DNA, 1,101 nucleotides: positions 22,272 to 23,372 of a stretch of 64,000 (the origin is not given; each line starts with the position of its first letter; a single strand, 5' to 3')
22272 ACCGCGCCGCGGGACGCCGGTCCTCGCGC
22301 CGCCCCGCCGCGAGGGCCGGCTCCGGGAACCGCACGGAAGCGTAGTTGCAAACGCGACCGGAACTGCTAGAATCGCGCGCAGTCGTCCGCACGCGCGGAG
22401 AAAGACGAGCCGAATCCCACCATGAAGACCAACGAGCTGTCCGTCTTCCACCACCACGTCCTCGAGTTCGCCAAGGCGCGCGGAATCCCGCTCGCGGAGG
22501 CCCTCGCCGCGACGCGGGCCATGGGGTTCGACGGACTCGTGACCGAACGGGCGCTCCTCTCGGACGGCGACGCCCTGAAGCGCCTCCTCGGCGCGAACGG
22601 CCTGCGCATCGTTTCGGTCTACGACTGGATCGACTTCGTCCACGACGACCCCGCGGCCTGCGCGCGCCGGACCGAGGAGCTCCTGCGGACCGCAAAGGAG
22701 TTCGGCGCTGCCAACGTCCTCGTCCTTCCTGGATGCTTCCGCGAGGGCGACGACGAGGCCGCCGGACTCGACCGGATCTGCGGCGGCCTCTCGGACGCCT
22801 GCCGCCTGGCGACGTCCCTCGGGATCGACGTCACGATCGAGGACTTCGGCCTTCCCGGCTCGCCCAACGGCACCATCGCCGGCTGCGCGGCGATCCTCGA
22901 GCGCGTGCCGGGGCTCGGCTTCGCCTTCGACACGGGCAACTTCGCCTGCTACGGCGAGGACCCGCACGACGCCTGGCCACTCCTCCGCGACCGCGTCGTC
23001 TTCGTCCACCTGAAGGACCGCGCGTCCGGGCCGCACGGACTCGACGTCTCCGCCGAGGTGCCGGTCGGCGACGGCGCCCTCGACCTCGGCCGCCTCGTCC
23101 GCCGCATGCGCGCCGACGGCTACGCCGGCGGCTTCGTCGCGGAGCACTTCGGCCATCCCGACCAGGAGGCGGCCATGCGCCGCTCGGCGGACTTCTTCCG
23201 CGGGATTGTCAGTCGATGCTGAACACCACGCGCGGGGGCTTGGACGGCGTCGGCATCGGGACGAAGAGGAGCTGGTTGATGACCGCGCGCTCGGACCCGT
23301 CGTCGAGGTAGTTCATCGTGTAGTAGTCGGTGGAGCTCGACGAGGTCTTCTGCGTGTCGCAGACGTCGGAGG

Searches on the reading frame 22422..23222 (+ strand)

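Call 56: search_protein_families(library=pfam, proteins=[window:22422-23222:+], max_evalue=0.0001)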
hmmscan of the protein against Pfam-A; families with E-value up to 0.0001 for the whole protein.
window:22422-23222:+ (266 aa): 1 family
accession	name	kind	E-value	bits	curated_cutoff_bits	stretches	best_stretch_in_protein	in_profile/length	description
PF01261.30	AP_endonuc_2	-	2.3e-28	100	31.1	1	29-260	2-247/249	Xylose isomerase-like TIM barrel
